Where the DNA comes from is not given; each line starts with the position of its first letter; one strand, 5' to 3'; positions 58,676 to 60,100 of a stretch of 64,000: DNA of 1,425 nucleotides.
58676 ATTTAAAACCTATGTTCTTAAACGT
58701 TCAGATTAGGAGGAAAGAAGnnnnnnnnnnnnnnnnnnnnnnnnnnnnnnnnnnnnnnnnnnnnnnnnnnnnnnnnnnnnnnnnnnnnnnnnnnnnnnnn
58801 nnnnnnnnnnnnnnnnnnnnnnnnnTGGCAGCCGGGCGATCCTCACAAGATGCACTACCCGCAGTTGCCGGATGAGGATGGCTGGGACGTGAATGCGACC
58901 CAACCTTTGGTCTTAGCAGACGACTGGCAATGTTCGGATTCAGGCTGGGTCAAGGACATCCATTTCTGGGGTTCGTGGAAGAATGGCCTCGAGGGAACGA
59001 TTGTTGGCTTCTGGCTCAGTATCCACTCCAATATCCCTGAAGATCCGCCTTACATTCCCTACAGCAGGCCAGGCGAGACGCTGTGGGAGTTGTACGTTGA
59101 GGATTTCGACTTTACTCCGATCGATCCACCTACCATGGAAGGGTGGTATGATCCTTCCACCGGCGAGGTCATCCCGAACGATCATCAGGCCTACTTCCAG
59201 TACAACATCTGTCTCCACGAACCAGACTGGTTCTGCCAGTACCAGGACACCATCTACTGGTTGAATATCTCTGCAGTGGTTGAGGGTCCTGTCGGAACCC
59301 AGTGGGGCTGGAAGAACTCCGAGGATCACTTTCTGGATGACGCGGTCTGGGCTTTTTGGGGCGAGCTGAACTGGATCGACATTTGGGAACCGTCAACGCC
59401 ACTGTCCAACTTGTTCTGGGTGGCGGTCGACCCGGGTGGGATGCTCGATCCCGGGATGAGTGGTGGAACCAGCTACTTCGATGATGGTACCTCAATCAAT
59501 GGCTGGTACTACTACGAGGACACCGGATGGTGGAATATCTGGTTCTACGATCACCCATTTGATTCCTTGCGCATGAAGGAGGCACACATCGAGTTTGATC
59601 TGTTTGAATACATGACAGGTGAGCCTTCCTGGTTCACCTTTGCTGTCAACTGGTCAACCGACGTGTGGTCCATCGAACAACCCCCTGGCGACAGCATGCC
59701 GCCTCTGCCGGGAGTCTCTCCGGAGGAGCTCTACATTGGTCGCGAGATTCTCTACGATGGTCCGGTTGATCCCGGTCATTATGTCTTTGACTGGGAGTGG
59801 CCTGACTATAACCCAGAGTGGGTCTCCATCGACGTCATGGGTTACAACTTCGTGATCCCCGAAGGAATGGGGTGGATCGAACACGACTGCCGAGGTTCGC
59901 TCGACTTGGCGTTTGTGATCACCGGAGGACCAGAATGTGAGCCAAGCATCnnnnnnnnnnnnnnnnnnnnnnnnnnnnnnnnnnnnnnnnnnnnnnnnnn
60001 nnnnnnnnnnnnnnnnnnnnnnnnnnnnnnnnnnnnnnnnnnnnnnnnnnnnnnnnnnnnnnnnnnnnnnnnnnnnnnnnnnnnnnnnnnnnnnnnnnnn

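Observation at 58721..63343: GC-rich 1540-aa secreted protein with an internally duplicated uncharacterised domain and two dockerin modules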

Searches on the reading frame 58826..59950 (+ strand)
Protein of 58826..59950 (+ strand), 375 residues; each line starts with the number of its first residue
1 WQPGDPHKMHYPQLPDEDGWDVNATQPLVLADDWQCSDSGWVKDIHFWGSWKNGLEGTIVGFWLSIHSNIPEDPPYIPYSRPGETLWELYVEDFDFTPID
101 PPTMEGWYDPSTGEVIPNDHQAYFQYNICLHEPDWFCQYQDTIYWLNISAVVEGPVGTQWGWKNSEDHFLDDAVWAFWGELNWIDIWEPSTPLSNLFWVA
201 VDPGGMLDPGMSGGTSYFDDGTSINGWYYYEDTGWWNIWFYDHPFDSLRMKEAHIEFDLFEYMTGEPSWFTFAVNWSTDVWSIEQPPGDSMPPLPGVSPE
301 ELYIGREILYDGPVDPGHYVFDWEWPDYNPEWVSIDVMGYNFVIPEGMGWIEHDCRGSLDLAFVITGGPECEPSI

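Call 32: predict_structure(alignment_id=A1)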
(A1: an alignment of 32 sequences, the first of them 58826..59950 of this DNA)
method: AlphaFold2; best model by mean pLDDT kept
length: 375 residues; sequences in the alignment: 32
mean_pLDDT: 92.9   pTM: 0.81
mean pLDDT of the five models: 92.9, 92.5, 91.5, 90.9, 89.7
residues with pLDDT >= 90: 300; 70-90: 68; 50-70: 6; < 50: 1
segments of 3 or more residues with pLDDT < 50: none
pLDDT, mean of each block of 10 residues (from residue 1): 86 91 97 94 96 96 97 83 96 96 93 94 95 95 96 95 87 89 91 95 97 97 97 96 84 96 98 96 78 91 96 98 91 97 98 90 89 61
secondary structure, 60 per line:
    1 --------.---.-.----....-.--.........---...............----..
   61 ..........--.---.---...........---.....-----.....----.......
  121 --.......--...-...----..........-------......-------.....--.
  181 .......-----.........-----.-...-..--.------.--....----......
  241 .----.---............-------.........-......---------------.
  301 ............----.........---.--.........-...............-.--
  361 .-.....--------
elements in order: E20-23 E28-36 E40-51 E59-70 E81-91 E95-99 E105-109 E114-120 E123-129 E136-138 E143-152 E160-165 E173-177 E180-187 E193-201 E227-230 E235-241 E250-261 E269-277 H279-284 H300-303 E304-312 E317-325 E332-340 E342-356 E363-367

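Call 37: fold_search(model_id=the predicted structure, library=pdb)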
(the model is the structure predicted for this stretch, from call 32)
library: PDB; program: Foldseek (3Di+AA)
matches with E <= 10: 1206; with E <= 0.001: 5
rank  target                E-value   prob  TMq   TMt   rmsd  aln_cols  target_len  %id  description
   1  8zdp_v                5.3e-05  0.95  0.23  0.12  19.2       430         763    9  Cryo-EM structure of Mycobacteriophage Douge Central fiber (gp20) (released 2025-06-25)
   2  8zdq_v                5.3e-05  0.95  0.23  0.11  19.2       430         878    9  Cryo-EM structure of Mycobacteriophage Douge complete baseplate (gp13, gp17, gp23, gp16, gp18 and gp20) (released 2025-06-25)
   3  6za2_B                2.5e-04  0.75  0.18  0.08  19.3       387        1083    8  Crystal structure of dimeric latent PorU from Porphyromonas gingivalis (released 2021-09-29)
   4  1ny7_2                9.0e-04  0.21  0.14  0.14  23.8       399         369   10  COWPEA MOSAIC VIRUS (CPMV) (released 2003-03-18)
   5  6za2_A                9.5e-04  0.63  0.19  0.08  19.0       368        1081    9  Crystal structure of dimeric latent PorU from Porphyromonas gingivalis (released 2021-09-29)
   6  1wce_K                1.4e-03  0.47  0.21  0.19  17.6       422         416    7  Crystal structure of the T13 IBDV viral particle reveals a missing link in icosahedral viruses evolution (released 2005-04-06)
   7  1wce_I                1.4e-03  0.47  0.21  0.19  17.6       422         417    7  Crystal structure of the T13 IBDV viral particle reveals a missing link in icosahedral viruses evolution (released 2005-04-06)
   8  1wce_H                1.4e-03  0.47  0.21  0.19  17.6       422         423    7  Crystal structure of the T13 IBDV viral particle reveals a missing link in icosahedral viruses evolution (released 2005-04-06)
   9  1wce_M                1.4e-03  0.47  0.21  0.19  17.6       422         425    7  Crystal structure of the T13 IBDV viral particle reveals a missing link in icosahedral viruses evolution (released 2005-04-06)
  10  1wce_G                1.5e-03  0.47  0.21  0.19  17.6       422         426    7  Crystal structure of the T13 IBDV viral particle reveals a missing link in icosahedral viruses evolution (released 2005-04-06)
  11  1wce_E                1.5e-03  0.47  0.21  0.19  17.6       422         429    7  Crystal structure of the T13 IBDV viral particle reveals a missing link in icosahedral viruses evolution (released 2005-04-06)
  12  4ag4_A                1.5e-03  0.38  0.18  0.19  18.9       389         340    9  Crystal structure of a DDR1-Fab complex (released 2012-04-18)
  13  2gsy_E                1.5e-03  0.13  0.13  0.12  21.2       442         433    8  The 2.6A structure of Infectious Bursal Virus Derived T=1 Particles (released 2006-07-18)
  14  1wce_F                1.6e-03  0.44  0.20  0.18  18.2       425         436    7  Crystal structure of the T13 IBDV viral particle reveals a missing link in icosahedral viruses evolution (released 2005-04-06)
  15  9eui_Q                2.1e-03  0.69  0.25  0.12  23.4       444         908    7  Cryo-EM structure of Staphylococcus aureus bacteriophage phi812 baseplate in the post-contraction state - complete (released 2025-04-09)
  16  6a3v_I                2.4e-03  0.95  0.18  0.39  12.2       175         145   12  Complex structure of human 4-1BB and 4-1BBL (released 2018-10-10)
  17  6mge_A                2.5e-03  0.96  0.19  0.40  12.5       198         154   11  Structure of human 4-1BBL (released 2018-11-21)
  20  6a3v_O                4.0e-03  0.92  0.18  0.39   9.8       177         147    9  Complex structure of human 4-1BB and 4-1BBL (released 2018-10-10)
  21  6mgp_B                4.5e-03  0.85  0.17  0.36  10.4       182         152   12  Structure of human 4-1BB / 4-1BBL complex (released 2018-11-14)
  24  6cu0_A                5.0e-03  0.82  0.17  0.36  14.5       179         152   13  Crystal structure of 4-1BBL/4-1BB (C121S) complex in P21 space group (released 2018-05-09)
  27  6a3v_A                5.7e-03  0.87  0.18  0.39  15.1       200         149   12  Complex structure of human 4-1BB and 4-1BBL (released 2018-10-10)
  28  6a3v_S                6.0e-03  0.93  0.19  0.42  14.6       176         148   11  Complex structure of human 4-1BB and 4-1BBL (released 2018-10-10)
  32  6a3v_G                8.5e-03  0.80  0.16  0.36  10.1       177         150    9  Complex structure of human 4-1BB and 4-1BBL (released 2018-10-10)
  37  6a3v_E                1.0e-02  0.82  0.18  0.39  13.3       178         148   10  Complex structure of human 4-1BB and 4-1BBL (released 2018-10-10)
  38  6cu0_D                1.0e-02  0.80  0.17  0.38  15.0       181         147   12  Crystal structure of 4-1BBL/4-1BB (C121S) complex in P21 space group (released 2018-05-09)
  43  6mge_C                1.3e-02  0.87  0.19  0.43  13.3       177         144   13  Structure of human 4-1BBL (released 2018-11-21)
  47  6mgp_C                1.5e-02  0.82  0.19  0.41  13.1       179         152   10  Structure of human 4-1BB / 4-1BBL complex (released 2018-11-14)
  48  6a3v_K                1.9e-02  0.57  0.17  0.37  15.8       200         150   12  Complex structure of human 4-1BB and 4-1BBL (released 2018-10-10)
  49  6a3v_U                1.9e-02  0.54  0.16  0.35  15.2       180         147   12  Complex structure of human 4-1BB and 4-1BBL (released 2018-10-10)
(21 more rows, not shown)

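Call 50: find_related_loci(query=A1, collection=genome_contigs, flank=10000)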
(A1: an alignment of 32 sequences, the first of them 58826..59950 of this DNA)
Query A1 (375 aa) in genome_contigs; peptide patterns used: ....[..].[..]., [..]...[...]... (x = any residue, [..] = any of these).
598 stretches matched a pattern (row limit reached: there are more); 550 encode a relative of the query (tblastn E <= 1e-3); the best 80 are kept; 79 distinct loci.
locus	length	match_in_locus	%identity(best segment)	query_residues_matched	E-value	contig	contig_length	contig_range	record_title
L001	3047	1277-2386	67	1-367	2e-171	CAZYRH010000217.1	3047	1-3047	MAG TPA_asm: uncultured Ignavibacteriales bacterium isolate binchicken_co100_268 genome assembly, contig: NODE_52038_len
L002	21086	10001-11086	67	1-372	7e-156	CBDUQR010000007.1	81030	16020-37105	MAG TPA_asm: uncultured bacterium isolate SRR21487743_binner23_Refined_16 genome assembly, contig: ERZ25748485.31, whole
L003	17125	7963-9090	64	1-370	5e-156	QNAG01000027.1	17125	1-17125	MAG: Candidatus Zixiibacteriota bacterium isolate B120_G9 B120_Guay9_scaffold_02490, whole genome shotgun sequence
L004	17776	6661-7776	66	1-375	4e-145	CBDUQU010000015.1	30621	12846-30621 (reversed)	MAG TPA_asm: uncultured bacterium isolate SRR22302359_binner13_Refined_3 genome assembly, contig: ERZ25073601.138, whole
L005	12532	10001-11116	66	1-375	2e-144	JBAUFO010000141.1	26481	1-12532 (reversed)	MAG: Candidatus Zixiibacteriota bacterium isolate MFD13088_ilm_asm_bin32 k127_300373, whole genome shotgun sequence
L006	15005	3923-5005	66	7-375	2e-141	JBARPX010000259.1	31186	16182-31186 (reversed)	MAG: Candidatus Zixiibacteriota bacterium isolate MFD13424_ilm_asm_bin49 k127_273391, whole genome shotgun sequence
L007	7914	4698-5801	61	1-373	6e-141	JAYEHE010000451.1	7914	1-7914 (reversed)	MAG: Candidatus Zixiibacteriota bacterium isolate MAG226 MAG226_451, whole genome shotgun sequence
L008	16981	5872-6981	60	1-374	2e-140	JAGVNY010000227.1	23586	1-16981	MAG: Candidatus Zixiibacteriota bacterium isolate DeMMO3_21 c_000000010560, whole genome shotgun sequence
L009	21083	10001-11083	62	16-370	5e-137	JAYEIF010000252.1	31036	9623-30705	MAG: Candidatus Zixiibacteriota bacterium isolate MAG198 MAG198_252, whole genome shotgun sequence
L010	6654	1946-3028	58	1-366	9e-137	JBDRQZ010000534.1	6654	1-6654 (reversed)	MAG: bacterium isolate MEGAHIT-group-2.70 k141_142435, whole genome shotgun sequence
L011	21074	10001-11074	61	1-369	2e-136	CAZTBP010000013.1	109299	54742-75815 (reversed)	MAG TPA_asm: uncultured Ignavibacteriales bacterium isolate binchicken_co17_316 genome assembly, contig: NODE_514_length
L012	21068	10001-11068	60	1-366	3e-135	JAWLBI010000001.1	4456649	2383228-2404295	MAG: Candidatus Zixiibacteriota bacterium isolate AC1.147 AC1.147.fa-1, whole genome shotgun sequence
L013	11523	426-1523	61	1-372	2e-134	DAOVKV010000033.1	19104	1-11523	MAG TPA_asm: bacterium isolate CSMAG_1428 CSMAG_1428_k141_1603919_length_19104_cov_22.4087, whole genome shotgun sequenc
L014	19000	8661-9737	59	1-366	7e-130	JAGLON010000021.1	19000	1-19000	MAG: Candidatus Zixiibacteriota bacterium isolate RS_7_36 ROV157_7.bin.36.fa_21, whole genome shotgun sequence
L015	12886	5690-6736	58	12-370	4e-129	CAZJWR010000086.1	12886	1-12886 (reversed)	MAG TPA_asm: uncultured Ignavibacteriales bacterium isolate SRP214966_co4_518 genome assembly, contig: NODE_4847_length_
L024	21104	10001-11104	56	1-372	6e-122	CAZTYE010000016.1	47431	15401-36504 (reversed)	MAG TPA_asm: uncultured Ignavibacteria bacterium isolate binchicken_co16_162 genome assembly, contig: NODE_1250_length_4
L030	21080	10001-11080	55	1-370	8e-119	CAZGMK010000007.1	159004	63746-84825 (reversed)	MAG TPA_asm: uncultured Ignavibacteriales bacterium isolate binchicken_co17_359 genome assembly, contig: NODE_236_length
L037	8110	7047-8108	61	1-365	2e-134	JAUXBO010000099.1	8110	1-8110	MAG: Candidatus Zixiibacteriota bacterium isolate CSMAG_2801 CSMAG_2801_k117_1792803_length_8110_cov_10.0000, whole geno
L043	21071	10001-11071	53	1-367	3e-115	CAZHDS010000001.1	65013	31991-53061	MAG TPA_asm: uncultured Ignavibacteriales bacterium isolate binchicken_co86_98 genome assembly, contig: NODE_23_length_6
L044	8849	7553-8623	55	1-368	3e-114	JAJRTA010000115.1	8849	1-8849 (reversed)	MAG: Candidatus Zixiibacteriota bacterium isolate Dive96_bin1.186 k141_2336854, whole genome shotgun sequence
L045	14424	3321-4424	53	1-370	8e-113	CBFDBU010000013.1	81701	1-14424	MAG TPA_asm: uncultured bacterium isolate SRR26215678_binner123_Refined_106 genome assembly, contig: ERZ25073496.123, wh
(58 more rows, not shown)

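Call 53: search_protein_families(library=pfam, proteins=[L024:13176-15236:+, L009:16558-19494:-, L009:314-1546:-, L030:5758-7269:+, L043:1073-2155:+, L037:4381-6360:+, L030:3399-4688:+, L045:7780-8541:-, L044:119-2473:-, L004:9816-11918:-], max_evalue=0.001)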
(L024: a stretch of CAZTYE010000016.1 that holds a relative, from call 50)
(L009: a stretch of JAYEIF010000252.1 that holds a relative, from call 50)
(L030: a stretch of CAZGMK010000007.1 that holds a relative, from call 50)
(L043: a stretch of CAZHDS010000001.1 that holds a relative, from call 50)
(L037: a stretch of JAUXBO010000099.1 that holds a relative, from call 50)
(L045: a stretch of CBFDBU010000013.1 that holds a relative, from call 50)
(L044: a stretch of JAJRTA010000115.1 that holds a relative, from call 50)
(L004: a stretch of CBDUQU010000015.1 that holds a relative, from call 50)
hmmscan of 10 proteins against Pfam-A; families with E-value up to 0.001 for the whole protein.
L024:13176-15236:+ (686 aa): 3 families
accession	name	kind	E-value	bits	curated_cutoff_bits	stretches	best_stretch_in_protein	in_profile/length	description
PF13860.13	FlgD_ig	-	1.7e-05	25.2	27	1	619-673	21-75/79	FlgD Ig-like domain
PF18962.6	Por_Secre_tail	-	0.00014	22.5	27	0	603-682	2-73/75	Secretion system C-terminal sorting domain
PF19190.6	BACON_2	-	0.00096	19.5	25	0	197-278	4-88/94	Viral BACON domain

L009:16558-19494:- (978 aa): 8 families
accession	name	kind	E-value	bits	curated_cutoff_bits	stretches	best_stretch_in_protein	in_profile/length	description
PF00158.32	Sigma54_activat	-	3.5e-67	225.7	20.2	1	655-819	1-165/168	Sigma-54 interaction domain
PF14532.12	Sigma54_activ_2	-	2.3e-20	73.7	25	1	662-826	7-138/138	Sigma-54 interaction domain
PF13424.12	TPR_12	-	3.6e-19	69.2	30.1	3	131-198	5-76/77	Tetratricopeptide repeat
PF25601.1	AAA_lid_14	-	1e-18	67.4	27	1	827-905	1-85/87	AAA+ ATPase lid domain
PF17874.7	TPR_MalT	-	1.1e-10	41.8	45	1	144-315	16-188/336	MalT-like TPR region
PF02954.25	HTH_8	-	2.9e-08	33.7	22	1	927-967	2-42/42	Bacterial regulatory protein, Fis family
PF13432.12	TPR_16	-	5.2e-06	27.2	32.7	0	19-78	6-60/65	Tetratricopeptide repeat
PF07719.23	TPR_2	-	0.0003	21.1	27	0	172-198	6-32/34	Tetratricopeptide repeat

L009:314-1546:- (410 aa): 1 family
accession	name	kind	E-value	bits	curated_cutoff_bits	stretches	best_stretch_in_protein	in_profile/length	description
PF00291.31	PALP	-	5.8e-48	164.1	35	1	70-395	4-295/295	Pyridoxal-phosphate dependent enzyme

L030:5758-7269:+ (503 aa): 6 families
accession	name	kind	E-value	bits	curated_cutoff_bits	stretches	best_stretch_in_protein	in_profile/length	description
PF08323.17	Glyco_transf_5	-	5.9e-84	282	22.7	1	19-262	1-238/239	Starch synthase catalytic domain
PF00534.26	Glycos_transf_1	-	9.3e-17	61.5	26.4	1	314-463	10-156/172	Glycosyl transferases group 1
PF13692.12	Glyco_trans_1_4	-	4.6e-09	37.1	27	1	320-462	2-139/142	Glycosyl transferases group 1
PF13579.12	Glyco_trans_4_4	-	1.3e-06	29.3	29.7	1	34-200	1-113/158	Glycosyl transferase 4-like domain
PF13439.12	Glyco_transf_4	-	1.3e-05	25.7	28.5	0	128-249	50-149/170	Glycosyltransferase Family 4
PF20706.3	GT4-conflict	-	4.7e-05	23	26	1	318-490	196-382/385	Family 4 Glycosyltransferase in conflict systems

L043:1073-2155:+ (360 aa): 7 families
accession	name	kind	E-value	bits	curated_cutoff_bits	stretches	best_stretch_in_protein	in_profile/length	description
PF01087.27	GalP_UDP_transf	-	6.6e-15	56.4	22.1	1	11-187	8-184/184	Galactose-1-phosphate uridyl transferase, N-terminal domain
PF16268.10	DUF4921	-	1.7e-14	54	28.5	1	151-336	216-390/425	Domain of unknown function (DUF4921)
PF02744.22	GalP_UDP_tr_C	-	1.8e-10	41.3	29.2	1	198-309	6-119/165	Galactose-1-phosphate uridyl transferase, C-terminal domain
PF16285.10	DUF4931_N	-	1.5e-09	38.4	24.1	1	116-182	54-120/124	Domain of unknown function (DUF4931) N-terminal domain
PF01230.28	HIT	-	5.1e-07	30.7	21.5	0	226-307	11-92/98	HIT domain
PF11969.13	DcpS_C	-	0.00053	20.9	24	0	206-310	1-100/114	Scavenger mRNA decapping enzyme C-term binding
PF19327.4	Ap4A_phos_N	-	0.00086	19.3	23.1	0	160-189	137-166/177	Ap4A phosphorylase N-terminal domain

L037:4381-6360:+ (659 aa): 1 family
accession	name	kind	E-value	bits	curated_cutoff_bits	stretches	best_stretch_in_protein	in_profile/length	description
PF14559.12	TPR_19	-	8.2e-05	23.3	25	1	545-597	5-55/68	Tetratricopeptide repeat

L030:3399-4688:+ (429 aa): 2 families
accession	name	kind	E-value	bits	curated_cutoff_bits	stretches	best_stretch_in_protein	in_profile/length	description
PF13562.11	NTP_transf_4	-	2.6e-14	54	27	1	6-176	2-149/153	Sugar nucleotidyl transferase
PF00132.30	Hexapep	-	1.1e-05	25.4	27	1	220-251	2-33/36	Bacterial transferase hexapeptide (six repeats)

L045:7780-8541:- (253 aa): 2 families
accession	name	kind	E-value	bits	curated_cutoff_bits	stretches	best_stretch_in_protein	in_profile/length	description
PF07610.17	DUF1573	-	2e-12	47.4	26.1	1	51-136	2-87/98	Protein of unknown function (DUF1573)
PF22544.2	HYDIN_VesB_CFA65-like_Ig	-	3.2e-08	34.2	25.5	1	50-135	3-90/100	HYDIN/CFA65/VesB-like, Ig-like domain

L044:119-2473:- (784 aa): 2 families
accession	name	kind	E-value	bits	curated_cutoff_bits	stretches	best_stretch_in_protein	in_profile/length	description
PF00912.28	Transgly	-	2.5e-57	193.6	27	1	138-308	4-175/178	Transglycosylase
PF00905.27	Transpeptidase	-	3.2e-34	118.9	22.1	1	431-669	3-267/299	Penicillin binding protein transpeptidase domain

L004:9816-11918:- (700 aa): 8 families
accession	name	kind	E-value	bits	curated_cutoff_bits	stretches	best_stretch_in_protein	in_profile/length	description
PF03764.24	EFG_IV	-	8e-47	158.4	24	1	480-599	1-121/121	Elongation factor G, domain IV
PF00009.33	GTP_EFTU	-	7.2e-42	143.5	26.5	1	14-283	2-188/188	Elongation factor Tu GTP binding domain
PF00679.30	EFG_C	-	2.3e-29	101.7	27.9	1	602-687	2-88/89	Elongation factor G C-terminus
PF14492.12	EFG_III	-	9.8e-26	90.1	27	1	405-478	1-74/75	Elongation Factor G, domain III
PF22042.2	EF-G_D2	-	1.2e-16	61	27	1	311-393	2-83/84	Elongation factor G domain 2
PF03144.31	GTP_EFTU_D2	-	4.5e-14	53.1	30.3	1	325-392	1-73/73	Elongation factor Tu domain 2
PF16658.11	RF3_C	-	3.4e-05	24.1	40.1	1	413-494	14-95/132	Class II release factor RF3, C-terminal domain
PF01926.29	MMR_HSR1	-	0.00017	22.1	21.9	1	17-140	1-112/113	50S ribosome-binding GTPase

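Call 69: search_protein_representatives(alignment_id=A1)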
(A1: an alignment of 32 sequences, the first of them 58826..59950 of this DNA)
Query: 32 sequences, 365 profile positions. Proteins with E-value up to 0.001 (for the whole library): 3513; up to 1e-10: 2808; up to 1e-30: 1402. The best 150 are listed.
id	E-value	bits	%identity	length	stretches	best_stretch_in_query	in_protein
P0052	0.0e+00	1107.7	-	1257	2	1-363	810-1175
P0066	0.0e+00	1031.7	-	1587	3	2-362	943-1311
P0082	1.7e-295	994.7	-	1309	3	1-360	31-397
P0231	7.5e-279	939.9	-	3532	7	183-347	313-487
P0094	2.0e-252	853.0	-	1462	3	1-362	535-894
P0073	7.3e-247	834.7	-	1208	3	1-361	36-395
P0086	4.1e-244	825.7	-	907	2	1-363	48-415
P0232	1.1e-243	824.2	-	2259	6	6-186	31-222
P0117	7.9e-229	775.3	-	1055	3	1-362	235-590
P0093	1.2e-227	771.4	-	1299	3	1-360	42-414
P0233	1.8e-222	754.4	-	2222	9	1-194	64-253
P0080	6.4e-218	739.4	-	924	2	1-363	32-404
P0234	1.9e-216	734.6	-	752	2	1-362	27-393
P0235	1.3e-208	708.9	-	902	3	58-360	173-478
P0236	9.6e-208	706.0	-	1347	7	1-200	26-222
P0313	1.4e-136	471.8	-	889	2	179-361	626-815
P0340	1.3e-128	445.6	-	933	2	181-363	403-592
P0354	2.4e-124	431.6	-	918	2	179-361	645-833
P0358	1.1e-123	429.4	-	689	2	179-362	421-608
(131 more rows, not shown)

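Call 71: search_protein_families(library=pfam, alignment_id=A3, max_evalue=0.0001)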
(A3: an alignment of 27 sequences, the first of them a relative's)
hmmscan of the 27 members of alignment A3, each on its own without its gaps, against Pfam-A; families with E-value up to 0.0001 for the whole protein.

A. member 1, P0232 (2259 aa): 3 families
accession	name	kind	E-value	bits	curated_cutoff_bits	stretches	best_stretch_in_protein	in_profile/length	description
PF25470.1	DUF7901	-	1.7e-290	956.1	24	6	416-625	2-205/205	Domain of unknown function (DUF7901)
PF20009.4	GEVED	-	1.1e-59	199.7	24.4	5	1865-1937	2-76/78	GEVED domain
PF13860.13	FlgD_ig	-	7.8e-09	35.8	27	1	2184-2244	13-73/79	FlgD Ig-like domain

B. families by the number of members that match (of 27 scanned): 12 families
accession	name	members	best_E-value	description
PF25470.1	DUF7901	27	1.7e-290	Domain of unknown function (DUF7901)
PF20009.4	GEVED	18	1.2e-68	GEVED domain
PF13385.13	Laminin_G_3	4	4.4e-31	Concanavalin A-like lectin/glucanases superfamily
PF00404.24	Dockerin_1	2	1.4e-07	Dockerin type I domain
PF24247.1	DUF7450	1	2.2e-69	Repeat of unknown function (DUF7450)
PF06739.17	SBBP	1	1.7e-24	Beta-propeller repeat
PF00082.27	Peptidase_S8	1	2.3e-18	Subtilase family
PF13860.13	FlgD_ig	1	7.8e-09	FlgD Ig-like domain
PF14339.12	DUF4394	1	8e-07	Domain of unknown function (DUF4394)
PF23237.1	HYR_4C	1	1.2e-05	HYR-like domain with 4 cysteines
PF13529.12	Peptidase_C39_2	1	2.3e-05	Peptidase_C39 like family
PF00354.24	Pentaxin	1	6.4e-05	Pentaxin family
